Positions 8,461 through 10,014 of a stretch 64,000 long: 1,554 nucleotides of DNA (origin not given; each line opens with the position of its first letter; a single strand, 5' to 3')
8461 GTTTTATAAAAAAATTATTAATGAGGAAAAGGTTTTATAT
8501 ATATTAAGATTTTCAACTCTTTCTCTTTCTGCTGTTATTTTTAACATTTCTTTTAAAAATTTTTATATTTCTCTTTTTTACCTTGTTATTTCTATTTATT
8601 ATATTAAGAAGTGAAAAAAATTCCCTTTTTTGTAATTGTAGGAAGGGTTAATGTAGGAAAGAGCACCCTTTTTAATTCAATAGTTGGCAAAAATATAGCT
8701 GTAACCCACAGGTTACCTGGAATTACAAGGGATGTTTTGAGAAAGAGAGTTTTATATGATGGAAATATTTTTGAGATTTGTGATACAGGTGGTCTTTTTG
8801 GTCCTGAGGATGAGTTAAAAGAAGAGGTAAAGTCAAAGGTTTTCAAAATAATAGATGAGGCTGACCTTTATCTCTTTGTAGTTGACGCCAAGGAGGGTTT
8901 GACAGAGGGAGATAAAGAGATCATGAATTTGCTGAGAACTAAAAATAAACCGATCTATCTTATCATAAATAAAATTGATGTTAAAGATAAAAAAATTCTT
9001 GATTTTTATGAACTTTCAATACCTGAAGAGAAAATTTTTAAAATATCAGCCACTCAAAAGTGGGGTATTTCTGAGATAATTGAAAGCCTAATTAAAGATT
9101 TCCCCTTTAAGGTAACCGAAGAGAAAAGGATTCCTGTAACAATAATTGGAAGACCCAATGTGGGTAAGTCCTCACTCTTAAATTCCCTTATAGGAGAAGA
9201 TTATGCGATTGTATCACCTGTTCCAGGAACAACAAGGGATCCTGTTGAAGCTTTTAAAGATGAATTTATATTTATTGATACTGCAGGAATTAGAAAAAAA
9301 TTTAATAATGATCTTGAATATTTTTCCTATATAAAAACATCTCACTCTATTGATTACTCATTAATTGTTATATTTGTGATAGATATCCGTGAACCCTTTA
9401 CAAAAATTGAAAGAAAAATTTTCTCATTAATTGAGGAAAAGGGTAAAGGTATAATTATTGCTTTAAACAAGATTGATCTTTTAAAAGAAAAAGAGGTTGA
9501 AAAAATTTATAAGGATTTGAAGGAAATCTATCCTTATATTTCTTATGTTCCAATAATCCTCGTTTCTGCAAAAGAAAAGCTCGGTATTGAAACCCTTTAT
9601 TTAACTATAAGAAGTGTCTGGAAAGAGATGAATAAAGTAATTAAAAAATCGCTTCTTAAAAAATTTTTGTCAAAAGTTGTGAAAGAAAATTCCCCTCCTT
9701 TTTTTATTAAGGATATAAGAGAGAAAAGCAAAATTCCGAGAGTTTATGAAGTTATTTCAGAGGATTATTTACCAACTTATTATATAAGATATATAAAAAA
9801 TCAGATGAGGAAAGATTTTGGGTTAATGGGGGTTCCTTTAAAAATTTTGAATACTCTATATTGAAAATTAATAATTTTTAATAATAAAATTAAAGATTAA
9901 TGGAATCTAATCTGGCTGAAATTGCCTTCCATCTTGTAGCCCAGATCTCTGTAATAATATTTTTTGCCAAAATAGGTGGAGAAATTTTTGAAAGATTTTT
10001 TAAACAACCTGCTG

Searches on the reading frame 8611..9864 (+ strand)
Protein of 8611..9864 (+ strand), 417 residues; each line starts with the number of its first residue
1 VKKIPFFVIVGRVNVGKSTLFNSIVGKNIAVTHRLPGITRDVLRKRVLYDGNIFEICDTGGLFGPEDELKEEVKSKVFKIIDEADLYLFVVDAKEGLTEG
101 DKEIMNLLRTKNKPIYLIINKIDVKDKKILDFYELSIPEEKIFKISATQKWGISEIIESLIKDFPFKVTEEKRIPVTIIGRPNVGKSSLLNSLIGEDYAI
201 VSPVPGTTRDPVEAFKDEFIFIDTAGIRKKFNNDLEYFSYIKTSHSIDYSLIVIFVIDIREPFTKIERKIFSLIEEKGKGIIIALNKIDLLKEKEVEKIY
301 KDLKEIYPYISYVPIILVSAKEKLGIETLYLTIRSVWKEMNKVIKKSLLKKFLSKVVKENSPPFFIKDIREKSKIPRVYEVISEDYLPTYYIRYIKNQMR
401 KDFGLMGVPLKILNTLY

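Call 43: find_encoding_contigs(protein=window:8611-9864:+, flank=10000, max_places=10)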
Protein window:8611-9864:+ (417 aa): 5 contigs read that carry it; 4 places shown.
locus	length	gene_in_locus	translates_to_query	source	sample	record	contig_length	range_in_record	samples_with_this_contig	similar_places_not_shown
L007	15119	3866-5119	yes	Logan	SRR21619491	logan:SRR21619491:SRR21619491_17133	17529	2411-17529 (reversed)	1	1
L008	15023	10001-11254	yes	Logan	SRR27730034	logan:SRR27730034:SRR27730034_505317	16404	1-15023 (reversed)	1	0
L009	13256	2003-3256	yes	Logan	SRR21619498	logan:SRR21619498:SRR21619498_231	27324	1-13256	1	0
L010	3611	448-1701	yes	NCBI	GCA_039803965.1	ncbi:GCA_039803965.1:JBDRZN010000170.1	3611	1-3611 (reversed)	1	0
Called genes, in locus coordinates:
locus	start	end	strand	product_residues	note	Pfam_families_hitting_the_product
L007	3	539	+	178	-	?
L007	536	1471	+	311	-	PF01408:GFO_IDH_MocA, PF22725:GFO_IDH_MocA_C3 (faint)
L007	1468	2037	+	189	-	PF04191:PEMT, PF04140:ICMT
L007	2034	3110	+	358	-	PF02684:LpxB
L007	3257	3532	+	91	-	PF00216:Bac_DNA_binding, PF18291:HU-HIG (weak), PF18175:HU-CCDC81_bac_2 (weak)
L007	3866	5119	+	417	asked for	PF00071:Ras (weak), PF01926:MMR_HSR1, PF02421:FeoB_N, PF04548:AIG1, PF00009:GTP_EFTU, PF01926:MMR_HSR1, PF02421:FeoB_N, PF00009:GTP_EFTU, +7 more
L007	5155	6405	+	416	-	PF00999:Na_H_Exchanger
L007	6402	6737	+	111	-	-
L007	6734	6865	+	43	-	-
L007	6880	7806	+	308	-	PF01063:Aminotran_4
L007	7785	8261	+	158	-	PF02502:LacAB_rpiB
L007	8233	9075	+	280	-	PF00753:Lactamase_B (faint), PF12706:Lactamase_B_2 (faint)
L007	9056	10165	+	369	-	PF00155:Aminotran_1_2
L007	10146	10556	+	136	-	PF01029:NusB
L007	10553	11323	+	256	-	PF00149:Metallophos, PF12850:Metallophos_2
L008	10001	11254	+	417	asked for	PF00071:Ras (weak), PF01926:MMR_HSR1, PF02421:FeoB_N, PF04548:AIG1, PF00009:GTP_EFTU, PF01926:MMR_HSR1, PF02421:FeoB_N, PF00009:GTP_EFTU, +7 more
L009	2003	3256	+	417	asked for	PF00071:Ras (weak), PF01926:MMR_HSR1, PF02421:FeoB_N, PF04548:AIG1, PF00009:GTP_EFTU, PF01926:MMR_HSR1, PF02421:FeoB_N, PF00009:GTP_EFTU, +7 more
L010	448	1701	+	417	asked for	PF00071:Ras (weak), PF01926:MMR_HSR1, PF02421:FeoB_N, PF04548:AIG1, PF00009:GTP_EFTU, PF01926:MMR_HSR1, PF02421:FeoB_N, PF00009:GTP_EFTU, +7 more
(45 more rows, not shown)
